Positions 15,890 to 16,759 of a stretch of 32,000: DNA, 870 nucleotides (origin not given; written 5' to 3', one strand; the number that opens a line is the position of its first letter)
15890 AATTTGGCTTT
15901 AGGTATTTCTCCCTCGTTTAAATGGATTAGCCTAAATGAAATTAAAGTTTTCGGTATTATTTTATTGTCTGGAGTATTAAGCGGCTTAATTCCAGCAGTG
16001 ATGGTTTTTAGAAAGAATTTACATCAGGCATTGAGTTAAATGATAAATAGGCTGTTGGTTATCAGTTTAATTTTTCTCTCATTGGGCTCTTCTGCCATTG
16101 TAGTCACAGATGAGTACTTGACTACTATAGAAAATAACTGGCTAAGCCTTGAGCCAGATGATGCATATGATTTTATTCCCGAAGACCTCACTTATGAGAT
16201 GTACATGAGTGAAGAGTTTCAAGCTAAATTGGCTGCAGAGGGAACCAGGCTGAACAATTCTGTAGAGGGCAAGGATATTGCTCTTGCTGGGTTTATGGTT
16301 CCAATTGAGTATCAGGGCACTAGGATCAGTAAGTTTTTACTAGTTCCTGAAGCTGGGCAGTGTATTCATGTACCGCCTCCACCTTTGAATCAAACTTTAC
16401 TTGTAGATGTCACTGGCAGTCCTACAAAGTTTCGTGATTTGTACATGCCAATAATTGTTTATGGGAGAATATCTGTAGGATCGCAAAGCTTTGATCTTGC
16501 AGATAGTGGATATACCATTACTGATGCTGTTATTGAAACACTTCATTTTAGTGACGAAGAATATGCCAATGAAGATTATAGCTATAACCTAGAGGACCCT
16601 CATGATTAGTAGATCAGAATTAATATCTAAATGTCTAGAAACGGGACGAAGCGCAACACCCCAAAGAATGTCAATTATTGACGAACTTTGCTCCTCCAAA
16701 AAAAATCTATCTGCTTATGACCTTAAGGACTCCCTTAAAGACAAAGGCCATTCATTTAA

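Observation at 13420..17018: Zur-linked five-gene operon: HDE-repeat secreted protein + MacB-type ABC transporter + DUF3299 protein + embedded zur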

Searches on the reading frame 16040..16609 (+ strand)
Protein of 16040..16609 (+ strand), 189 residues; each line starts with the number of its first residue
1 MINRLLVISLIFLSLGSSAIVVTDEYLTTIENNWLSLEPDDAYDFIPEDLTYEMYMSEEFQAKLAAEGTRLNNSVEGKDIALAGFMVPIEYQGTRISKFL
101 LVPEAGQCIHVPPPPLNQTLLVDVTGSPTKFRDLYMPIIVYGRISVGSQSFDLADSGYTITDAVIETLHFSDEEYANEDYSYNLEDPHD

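Call 3: search_protein_families(library=pfam, proteins=[window:16040-16609:+], max_evalue=0.01)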
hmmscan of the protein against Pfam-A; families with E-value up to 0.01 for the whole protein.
window:16040-16609:+ (189 aa): 1 family
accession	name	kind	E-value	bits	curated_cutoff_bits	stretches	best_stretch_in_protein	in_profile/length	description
PF11736.14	DUF3299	-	5.2e-27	95.1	22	1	54-166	26-138/139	Protein of unknown function (DUF3299)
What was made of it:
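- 16040..16609 (+): DUF3299 protein (ZrgE/PA4066 homologue), 189 aa, N-terminal signal or anchor, OB fold, invariant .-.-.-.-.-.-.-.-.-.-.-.. Pfam PF11736 at 95.1 bits (call 3).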

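Call 4: search_protein_families(library=ncbifam, proteins=[window:16040-16609:+], max_evalue=0.01)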
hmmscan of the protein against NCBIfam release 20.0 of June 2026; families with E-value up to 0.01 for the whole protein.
window:16040-16609:+ (189 aa): 0 families

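Call 22: search_solved_structures(query=window:16040-16606:+, max_evalue=0.01, show_alignments=1)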
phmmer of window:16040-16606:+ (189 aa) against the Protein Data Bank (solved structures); distinct sequences matched with E-value up to 0.01: 1.
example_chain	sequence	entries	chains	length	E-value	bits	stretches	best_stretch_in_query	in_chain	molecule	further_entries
4hsp_A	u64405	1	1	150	1.3e-14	57.8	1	73-162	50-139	hypothetical protein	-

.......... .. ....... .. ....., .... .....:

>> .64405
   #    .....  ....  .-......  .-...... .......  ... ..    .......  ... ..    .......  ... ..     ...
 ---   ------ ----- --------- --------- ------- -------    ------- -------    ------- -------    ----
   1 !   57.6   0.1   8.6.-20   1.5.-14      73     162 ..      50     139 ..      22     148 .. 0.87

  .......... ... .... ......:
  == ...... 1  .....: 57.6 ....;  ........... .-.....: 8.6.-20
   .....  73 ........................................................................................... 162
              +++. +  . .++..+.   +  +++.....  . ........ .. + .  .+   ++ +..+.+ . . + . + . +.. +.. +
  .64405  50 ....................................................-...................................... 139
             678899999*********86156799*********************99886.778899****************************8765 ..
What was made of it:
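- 16040..16609 (+): PDB 4HSP by sequence E 1.3e-14 (call 22).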

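Call 26: find_homologous_proteins(query=window:16040-16606:+, max_evalue=0.001)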
Query window:16040-16606:+ (189 aa): 185 proteins with E <= 0.001 among 315 candidates; the best 120 are listed.
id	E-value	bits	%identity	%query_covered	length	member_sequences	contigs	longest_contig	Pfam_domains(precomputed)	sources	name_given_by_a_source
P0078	3.5e-117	407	98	100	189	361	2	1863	PF11736.15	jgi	-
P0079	2.4e-108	378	90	100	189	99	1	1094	PF11736.15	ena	-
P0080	5.8e-104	364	88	100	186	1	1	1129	PF11736.15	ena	-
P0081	2.2e-103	362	85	100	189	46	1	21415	PF11736.15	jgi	-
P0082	3.8e-103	361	87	100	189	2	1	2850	PF11736.15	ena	-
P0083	2.7e-100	352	85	100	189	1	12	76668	PF11736.15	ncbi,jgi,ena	jgi:hypothetical protein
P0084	2.4e-99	349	84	100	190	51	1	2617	PF11736.15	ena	-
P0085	5.4e-90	318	79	95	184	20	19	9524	PF11736.15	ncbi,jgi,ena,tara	tara:strand:- start:728 stop:1282 length:555 start_codon:yes stop_codon:yes gene_type:complete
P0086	6.3e-89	315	80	95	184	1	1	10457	PF11736.15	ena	-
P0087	2.6e-87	309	73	100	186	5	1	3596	PF11736.15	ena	-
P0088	1.3e-86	307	77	96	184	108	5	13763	PF11736.15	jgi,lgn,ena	jgi:hypothetical protein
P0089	1.6e-86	307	73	100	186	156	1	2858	PF11736.15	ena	-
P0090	2.7e-86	306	77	94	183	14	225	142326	PF11736.15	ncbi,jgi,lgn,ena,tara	ncbi:MAG: hypothetical protein ACI9GY_000791 [Brevundimonas sp.]|jgi:hypothetical protein|tara:stran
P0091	3.2e-86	306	73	100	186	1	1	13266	PF11736.15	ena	-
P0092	3.5e-86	306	74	100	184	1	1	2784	PF11736.15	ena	-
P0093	3.9e-86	306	74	100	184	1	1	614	PF11736.15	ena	-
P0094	6.7e-86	305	72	100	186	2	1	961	PF11736.15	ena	-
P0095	1.6e-85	304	72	100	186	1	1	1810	PF11736.15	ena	-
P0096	3.3e-85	303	74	100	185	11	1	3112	PF11736.15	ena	-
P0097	6.6e-85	302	72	100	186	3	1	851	PF11736.15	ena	-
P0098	8.8e-85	301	76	93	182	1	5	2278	PF11736.15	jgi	jgi:hypothetical protein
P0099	1.2e-84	301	74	100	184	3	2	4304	PF11736.15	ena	-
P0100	6.9e-84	298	73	100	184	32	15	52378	PF11736.15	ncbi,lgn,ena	-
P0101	1.5e-83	297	72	100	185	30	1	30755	PF11736.15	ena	-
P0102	5.4e-81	289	78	93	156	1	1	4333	PF11736.15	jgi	-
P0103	8.1e-81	288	70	100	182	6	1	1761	PF11736.15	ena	-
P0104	1.1e-79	285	71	100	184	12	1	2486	PF11736.15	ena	-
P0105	1.3e-79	284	70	93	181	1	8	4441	PF11736.15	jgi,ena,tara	jgi:hypothetical protein|tara:strand:+ start:61 stop:606 length:546 start_codon:yes stop_codon:yes g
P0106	2.6e-79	283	75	92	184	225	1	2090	PF11736.15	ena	-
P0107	9.4e-79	282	72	94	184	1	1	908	PF11736.15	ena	-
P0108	7.6e-78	279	69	95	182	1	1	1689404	PF11736.15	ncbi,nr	ncbi:hypothetical protein CRN91_02480 [Candidatus Thioglobus sp. NP1]|nr:hypothetical protein CRN91_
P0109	1.4e-77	278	70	93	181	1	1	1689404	PF11736.15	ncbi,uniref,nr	ncbi:DUF3299 domain-containing protein [Candidatus Thioglobus sp. NP1]|uniref:DUF3299 domain-contain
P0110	5.4e-77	276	70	93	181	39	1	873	PF11736.15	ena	-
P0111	6.2e-70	253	76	82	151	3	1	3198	PF11736.15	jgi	-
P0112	3.3e-58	215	93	55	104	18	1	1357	PF11736.15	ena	-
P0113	1.8e-56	209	54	94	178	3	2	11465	PF11736.15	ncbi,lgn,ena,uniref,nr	ncbi:DUF3299 domain-containing protein [Candidatus Thioglobus sp.]|uniref:DUF3299 domain-containing 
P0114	2.0e-56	209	56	92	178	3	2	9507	PF11736.15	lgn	-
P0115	2.0e-56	209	54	92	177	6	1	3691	PF11736.15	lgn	-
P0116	2.3e-56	209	92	58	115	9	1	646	PF11736.15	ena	-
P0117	1.2e-55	206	57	92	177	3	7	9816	PF11736.15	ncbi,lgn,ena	-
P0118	1.6e-55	206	53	90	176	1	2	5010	PF11736.15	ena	-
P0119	1.7e-55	206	53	90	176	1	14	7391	PF11736.15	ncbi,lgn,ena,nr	ncbi:MAG: DUF3299 domain-containing protein [Gammaproteobacteria bacterium]|nr:DUF3299 domain-contai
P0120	2.2e-55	205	81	65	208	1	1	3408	PF11736.15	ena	-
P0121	2.3e-55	205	53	90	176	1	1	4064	PF11736.15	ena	-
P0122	2.4e-55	205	53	94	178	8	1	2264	PF11736.15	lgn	-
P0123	4.3e-55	204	52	92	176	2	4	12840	PF11736.15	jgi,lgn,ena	jgi:hypothetical protein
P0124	1.2e-54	203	53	90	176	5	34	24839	PF11736.15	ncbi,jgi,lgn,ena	jgi:uncharacterized protein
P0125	2.5e-54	202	54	94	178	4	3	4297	PF11736.15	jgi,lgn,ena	-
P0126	2.3e-53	199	55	91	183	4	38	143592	PF11736.15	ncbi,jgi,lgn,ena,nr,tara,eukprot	ncbi:DUF3299 domain-containing protein [Litorivicinus sp.]|jgi:hypothetical protein|nr:DUF3299 domai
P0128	8.1e-53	197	54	91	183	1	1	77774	PF11736.15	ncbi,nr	ncbi:DUF3299 domain-containing protein [Litorivicinus sp.]|nr:DUF3299 domain-containing protein [Lit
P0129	2.1e-52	196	49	90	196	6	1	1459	PF11736.15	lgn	-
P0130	4.2e-52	195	86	53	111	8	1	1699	PF11736.15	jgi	jgi:hypothetical protein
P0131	6.1e-52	194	77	63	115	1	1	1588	PF11736.15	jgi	-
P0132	1.3e-51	193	47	91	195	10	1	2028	PF11736.15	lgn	-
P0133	2.0e-51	192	48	92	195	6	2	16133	PF11736.15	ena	-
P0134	2.1e-51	192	53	91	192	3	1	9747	PF11736.15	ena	-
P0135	2.4e-50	189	53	89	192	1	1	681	PF11736.15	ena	-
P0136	2.4e-50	189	53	86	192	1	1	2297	PF11736.15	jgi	-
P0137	3.3e-50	189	51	91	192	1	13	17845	PF11736.15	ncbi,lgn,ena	-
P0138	3.3e-50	189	51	91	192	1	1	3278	PF11736.15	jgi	-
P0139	4.8e-50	188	56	80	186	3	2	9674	PF11736.15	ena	-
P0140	5.3e-50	188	77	59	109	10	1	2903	PF11736.15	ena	-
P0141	5.5e-50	188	53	91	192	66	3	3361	PF11736.15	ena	-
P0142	7.0e-50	187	46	92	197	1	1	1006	PF11736.15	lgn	-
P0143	7.8e-50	187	52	89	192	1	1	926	PF11736.15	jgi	jgi:hypothetical protein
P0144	8.0e-50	187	53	89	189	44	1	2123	PF11736.15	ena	-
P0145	8.9e-50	187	52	88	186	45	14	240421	PF11736.15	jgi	jgi:hypothetical protein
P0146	1.2e-49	187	54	88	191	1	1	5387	PF11736.15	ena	-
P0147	1.7e-49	186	52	89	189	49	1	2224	PF11736.15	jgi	jgi:hypothetical protein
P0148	2.0e-49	186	53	89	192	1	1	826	PF11736.15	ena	-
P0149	2.6e-49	186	75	59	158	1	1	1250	PF11736.15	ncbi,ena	-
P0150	3.0e-49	185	53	88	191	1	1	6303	PF11736.15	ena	-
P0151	3.4e-49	185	51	91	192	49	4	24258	PF11736.15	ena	-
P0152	4.0e-49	185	46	92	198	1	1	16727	PF11736.15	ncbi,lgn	-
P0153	4.3e-49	185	47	92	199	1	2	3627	PF11736.15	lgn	-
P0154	5.0e-49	185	61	72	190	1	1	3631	PF11736.15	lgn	-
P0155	5.4e-49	185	51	91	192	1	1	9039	PF11736.15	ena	-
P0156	5.6e-49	185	53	89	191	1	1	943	PF11736.15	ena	-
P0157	5.7e-49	185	52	89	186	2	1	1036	PF11736.15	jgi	jgi:hypothetical protein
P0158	5.8e-49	184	51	88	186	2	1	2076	PF11736.15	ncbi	ncbi:MAG: DUF3299 domain-containing protein [Gammaproteobacteria bacterium]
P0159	6.4e-49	184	55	80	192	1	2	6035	PF11736.15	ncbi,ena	-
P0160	6.6e-49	184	56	80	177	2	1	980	PF11736.15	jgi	-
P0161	7.5e-49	184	51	91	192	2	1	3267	PF11736.15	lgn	-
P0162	7.5e-49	184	53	89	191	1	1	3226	PF11736.15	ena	-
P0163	7.7e-49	184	53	89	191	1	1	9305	PF11736.15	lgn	-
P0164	9.1e-49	184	55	80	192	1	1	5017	PF11736.15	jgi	-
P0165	1.1e-48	184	53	89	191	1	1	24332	PF11736.15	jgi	jgi:hypothetical protein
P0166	1.1e-48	184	53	89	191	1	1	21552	PF11736.15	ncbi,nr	ncbi:MAG: DUF3299 domain-containing protein [Litoricola sp.]|nr:DUF3299 domain-containing protein [L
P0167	1.1e-48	184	46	92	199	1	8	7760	PF11736.15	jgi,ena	-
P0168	1.2e-48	183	53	89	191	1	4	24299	PF11736.15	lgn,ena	-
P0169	1.3e-48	183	53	91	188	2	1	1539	PF11736.15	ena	-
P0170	1.3e-48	183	56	80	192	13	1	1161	PF11736.15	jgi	-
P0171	1.4e-48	183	51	91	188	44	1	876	PF11736.15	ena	-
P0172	1.4e-48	183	56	75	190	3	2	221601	PF11736.15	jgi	jgi:hypothetical protein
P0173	1.4e-48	183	51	91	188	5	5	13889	PF11736.15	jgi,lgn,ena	-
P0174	1.5e-48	183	53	89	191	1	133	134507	PF11736.15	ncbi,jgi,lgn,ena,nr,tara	ncbi:MAG: DUF3299 domain-containing protein [Litorivicinaceae bacterium]|jgi:hypothetical protein|nr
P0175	1.6e-48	183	53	91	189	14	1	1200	PF11736.15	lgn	-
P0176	1.6e-48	183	55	80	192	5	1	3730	PF11736.15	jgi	-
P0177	1.7e-48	183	53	89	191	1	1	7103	PF11736.15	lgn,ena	-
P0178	1.7e-48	183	52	89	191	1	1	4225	PF11736.15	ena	-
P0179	1.9e-48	183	56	80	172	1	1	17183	PF11736.15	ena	-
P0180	1.9e-48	183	56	80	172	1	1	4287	PF11736.15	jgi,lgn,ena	-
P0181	1.9e-48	183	51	89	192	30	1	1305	PF11736.15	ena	-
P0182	2.0e-48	183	52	89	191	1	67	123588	PF11736.15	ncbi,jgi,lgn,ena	-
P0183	2.0e-48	183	54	81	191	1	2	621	PF11736.15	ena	-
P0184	2.1e-48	183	52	88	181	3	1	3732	PF11736.15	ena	-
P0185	2.1e-48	183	52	89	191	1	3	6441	PF11736.15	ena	-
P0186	2.1e-48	183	51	88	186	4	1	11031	PF11736.15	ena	-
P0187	2.3e-48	183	52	89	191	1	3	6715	PF11736.15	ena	-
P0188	2.8e-48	182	53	89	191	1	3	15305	PF11736.15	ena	-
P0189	2.8e-48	182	53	89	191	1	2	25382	PF11736.15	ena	-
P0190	2.9e-48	182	51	89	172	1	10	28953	PF11736.15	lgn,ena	-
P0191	3.0e-48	182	53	87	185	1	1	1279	PF11736.15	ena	-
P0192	3.5e-48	182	55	80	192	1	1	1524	PF11736.15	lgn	-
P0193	3.7e-48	182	55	76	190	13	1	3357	PF11736.15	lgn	-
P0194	3.9e-48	182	52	89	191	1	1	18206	PF11736.15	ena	-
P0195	3.9e-48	182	46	92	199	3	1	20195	PF11736.15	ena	-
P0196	5.0e-48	181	55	79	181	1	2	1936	PF11736.15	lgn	-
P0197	5.6e-48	181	51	89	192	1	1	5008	PF11736.15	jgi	jgi:uncharacterized protein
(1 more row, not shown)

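Call 27: find_encoding_contigs(protein=P0109, flank=7000, max_places=2)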
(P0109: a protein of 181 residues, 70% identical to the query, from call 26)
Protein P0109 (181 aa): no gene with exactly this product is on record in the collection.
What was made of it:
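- Tried and rejected: Thioglobus sp. NP1 DUF3299 protein for context found no record (call 27).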

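Call 28: find_encoding_contigs(protein=P0174, flank=7000, max_places=2)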
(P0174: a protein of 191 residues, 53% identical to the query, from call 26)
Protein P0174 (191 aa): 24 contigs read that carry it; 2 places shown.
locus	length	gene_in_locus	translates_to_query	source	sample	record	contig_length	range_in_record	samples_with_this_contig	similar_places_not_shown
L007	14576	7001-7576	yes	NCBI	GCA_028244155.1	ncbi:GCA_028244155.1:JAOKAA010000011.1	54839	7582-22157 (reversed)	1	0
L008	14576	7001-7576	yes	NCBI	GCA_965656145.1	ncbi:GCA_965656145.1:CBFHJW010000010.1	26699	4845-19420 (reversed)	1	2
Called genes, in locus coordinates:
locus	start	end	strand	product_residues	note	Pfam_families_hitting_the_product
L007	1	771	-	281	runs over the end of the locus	PF00528:BPD_transp_1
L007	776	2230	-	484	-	PF13379:NMT1_2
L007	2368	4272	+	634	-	PF00989:PAS, PF08448:PAS_4, PF13426:PAS_9, PF00158:Sigma54_activat, PF14532:Sigma54_activ_2, PF07728:AAA_5, PF25601:AAA_lid_14, PF02954:HTH_8 (weak), +1 more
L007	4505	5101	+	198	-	PF10986:ZrgA (faint)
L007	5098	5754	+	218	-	PF03193:RsgA_GTPase (weak), PF00005:ABC_tran, PF13304:AAA_21 (faint)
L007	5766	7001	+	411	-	PF12704:MacB_PCD, PF02687:FtsX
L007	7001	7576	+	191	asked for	PF11736:DUF3299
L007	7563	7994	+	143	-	PF01475:FUR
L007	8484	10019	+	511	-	PF00171:Aldedh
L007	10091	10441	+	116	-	PF05610:DUF779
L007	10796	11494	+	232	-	PF12973:Cupin_7, PF07883:Cupin_2 (faint), PF16867:DMSP_lyase (faint), PF12973:Cupin_7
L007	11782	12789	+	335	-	PF04307:YdjM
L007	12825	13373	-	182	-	PF12915:DUF3833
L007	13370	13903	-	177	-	PF16036:Chalcone_3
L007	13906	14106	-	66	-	-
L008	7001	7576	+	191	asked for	PF11736:DUF3299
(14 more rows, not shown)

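Call 30: find_related_loci(query=A1, collection=genome_contigs, flank=7000)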
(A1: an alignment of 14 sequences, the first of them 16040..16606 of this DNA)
Query A1 (189 aa) in genome_contigs; peptide patterns used: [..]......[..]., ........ (x = any residue, [..] = any of these).
109 stretches matched a pattern; 70 encode a relative of the query (tblastn E <= 1e-3); 70 distinct loci.
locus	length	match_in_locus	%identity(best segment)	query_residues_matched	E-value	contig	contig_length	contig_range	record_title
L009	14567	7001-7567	97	1-189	3e-122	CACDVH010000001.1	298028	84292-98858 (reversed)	uncultured gamma proteobacterium genome assembly, contig: AG-390-E17_NODE_1, whole genome shotgun sequence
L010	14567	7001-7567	96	1-189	1e-121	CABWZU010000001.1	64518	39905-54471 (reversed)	MAG: uncultured gamma proteobacterium genome assembly, contig: AG-313-C17_NODE_1, whole genome shotgun sequence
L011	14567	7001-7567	93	1-189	1e-117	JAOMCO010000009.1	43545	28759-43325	Candidatus Thioglobus sp. isolate AH-558-E04 AH-558-E04_NODE_9, whole genome shotgun sequence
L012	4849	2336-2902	89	1-189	4e-114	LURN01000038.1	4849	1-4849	MAG: Candidatus Thioglobus sp. REDSEA-S12_B1 scaffold38, whole genome shotgun sequence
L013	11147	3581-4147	85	1-189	2e-110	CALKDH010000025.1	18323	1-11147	MAG: uncultured PS1 clade bacterium isolate S3_Bin_Bin_39_sub_1 genome assembly, contig: c_000000167843, whole genome sh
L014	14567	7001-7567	85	1-189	1e-106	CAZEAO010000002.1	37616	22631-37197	MAG TPA_asm: uncultured Piscirickettsiaceae bacterium isolate SRP077602_co3_694 genome assembly, contig: NODE_1081_lengt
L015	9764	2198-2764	84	1-189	9e-107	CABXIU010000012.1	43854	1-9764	MAG: uncultured gamma proteobacterium genome assembly, contig: AG-319-D09_NODE_12, whole genome shotgun sequence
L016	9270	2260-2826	88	1-189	1e-105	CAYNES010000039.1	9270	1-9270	MAG TPA_asm: uncultured Piscirickettsiaceae bacterium isolate SRP077602_co9_353 genome assembly, contig: NODE_10781_leng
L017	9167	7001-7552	76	1-189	3e-96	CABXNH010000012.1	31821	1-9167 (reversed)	MAG: uncultured gamma proteobacterium genome assembly, contig: AG-319-K19_NODE_12, whole genome shotgun sequence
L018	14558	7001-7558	73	1-189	2e-93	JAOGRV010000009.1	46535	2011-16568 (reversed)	Candidatus Pseudothioglobus singularis isolate AH-700-L02 AH-700-L02_NODE_9, whole genome shotgun sequence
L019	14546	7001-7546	77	1-181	4e-91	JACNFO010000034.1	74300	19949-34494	MAG: Candidatus Pseudothioglobus aerophilus NIOZ-UU_NODE_286_length_74300_cov_38.3752, whole genome shotgun sequence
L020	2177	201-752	72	1-189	2e-92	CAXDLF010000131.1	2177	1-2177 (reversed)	MAG TPA_asm: uncultured Gammaproteobacteria bacterium isolate SRR5788084_concoct_55 genome assembly, contig: ERZ2439444.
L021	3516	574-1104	73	1-177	1e-86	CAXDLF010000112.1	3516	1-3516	MAG TPA_asm: uncultured Gammaproteobacteria bacterium isolate SRR5788084_concoct_55 genome assembly, contig: ERZ2439444.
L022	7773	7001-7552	55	1-184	1e-64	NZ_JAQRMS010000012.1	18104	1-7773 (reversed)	MAG: Candidatus Thioglobus sp. isolate MAG2 MAG6_12, whole genome shotgun sequence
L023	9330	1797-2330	54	1-178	2e-63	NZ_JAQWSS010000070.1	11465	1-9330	MAG: Candidatus Thioglobus sp. isolate cluster2_bin.64 k141_3029877, whole genome shotgun sequence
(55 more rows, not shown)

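Call 63: predict_structure(alignment_id=A1)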
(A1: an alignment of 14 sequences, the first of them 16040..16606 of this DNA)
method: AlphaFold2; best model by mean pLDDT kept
length: 189 residues; sequences in the alignment: 14
mean_pLDDT: 82.6   pTM: 0.73
mean pLDDT of the five models: 82.6, 79.1, 77.5, 77.0, 73.8
residues with pLDDT >= 90: 108; 70-90: 41; 50-70: 24; < 50: 16
segments of 3 or more residues with pLDDT < 50: 175-189
pLDDT, mean of each block of 10 residues (from residue 1): 73 61 84 94 93 95 95 96 92 93 75 86 92 78 94 90 83 51 41
secondary structure, 60 per line:
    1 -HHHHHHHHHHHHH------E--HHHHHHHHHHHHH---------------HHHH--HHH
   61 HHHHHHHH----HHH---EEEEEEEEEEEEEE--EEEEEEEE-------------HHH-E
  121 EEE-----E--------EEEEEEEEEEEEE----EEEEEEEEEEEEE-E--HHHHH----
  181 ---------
elements in order: H2-14 H24-36 H52-55 H58-68 E79-92 E95-102 E120-123 E138-150 E155-167 H172-176

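Call 67: fold_search(model_id=the predicted structure, library=pdb)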
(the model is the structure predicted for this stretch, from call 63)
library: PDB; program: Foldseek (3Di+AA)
matches with E <= 10: 704; with E <= 0.001: 3
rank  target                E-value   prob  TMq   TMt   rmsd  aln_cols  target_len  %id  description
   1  4hsp                  1.1e-10  1.00  0.54  0.67   4.9       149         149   28  Crystal structure of a DUF3299 family protein (PA4066) from Pseudomonas aeruginosa PAO1 at 2.45 A resolution (released 2012-12-26)
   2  8h53_A                8.1e-04  1.00  0.35  0.17   4.3       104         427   12  Human asparaginyl-tRNA synthetase in complex with asparagine-AMP (released 2023-10-25)
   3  8d0b_C                9.8e-04  1.00  0.32  0.47   5.5       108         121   14  Human CST-DNA polymerase alpha/primase preinitiation complex bound to 4xTEL-foldback template (released 2022-06-22)
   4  8tc9_A                1.3e-03  1.00  0.34  0.16   7.5       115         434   12  Human asparaginyl-tRNA synthetase bound to OSM-S-106 (released 2024-02-07)
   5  8tc9_C                1.6e-03  1.00  0.34  0.16   7.5       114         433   12  Human asparaginyl-tRNA synthetase bound to OSM-S-106 (released 2024-02-07)
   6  8tc7_A                1.7e-03  1.00  0.34  0.16   4.3       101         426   12  Human asparaginyl-tRNA synthetase, apo form (released 2024-02-07)
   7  8tc9_B                1.7e-03  1.00  0.34  0.16   7.5       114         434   12  Human asparaginyl-tRNA synthetase bound to OSM-S-106 (released 2024-02-07)
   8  8h53_C                1.9e-03  1.00  0.34  0.16   4.4       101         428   12  Human asparaginyl-tRNA synthetase in complex with asparagine-AMP (released 2023-10-25)
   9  8tc8_C                2.2e-03  1.00  0.35  0.17   4.3       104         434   12  Human asparaginyl-tRNA synthetase bound to adenosine 5'-sulfamate (released 2024-02-07)
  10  8tc7_D                2.2e-03  1.00  0.34  0.16   4.4       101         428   12  Human asparaginyl-tRNA synthetase, apo form (released 2024-02-07)
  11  8tc7_C                2.6e-03  1.00  0.35  0.17   4.3       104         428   12  Human asparaginyl-tRNA synthetase, apo form (released 2024-02-07)
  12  8tc7_B                2.6e-03  1.00  0.34  0.16   7.7       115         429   13  Human asparaginyl-tRNA synthetase, apo form (released 2024-02-07)
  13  2xgt_B                2.8e-03  1.00  0.34  0.16   7.7       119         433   12  Asparaginyl-tRNA synthetase from Brugia malayi complexed with the sulphamoyl analogue of asparaginyl-adenylate (released 2010-12-15)
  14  5xix_A                2.8e-03  1.00  0.32  0.15   7.6       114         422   12  The canonical domain of human asparaginyl-tRNA synthetase (released 2018-05-02)
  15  9npj_A                3.2e-03  0.99  0.32  0.14   4.9       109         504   13  Structural studies of reaction hijacking inhibition of a malaria parasite aspartyl-tRNA synthetase. (released 2025-06-04)
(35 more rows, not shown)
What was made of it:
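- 16040..16609 (+): AF2 model pLDDT 82.6 with Foldseek hit to 4HSP at E 1e-10, followed by OB-fold domains (calls 63, 67).
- On Zrg / PA4063-PA4066 zinc-starvation ABC system: 4HSP by sequence E 1.3e-14 (call 22) and by fold E 1e-10 (call 67).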
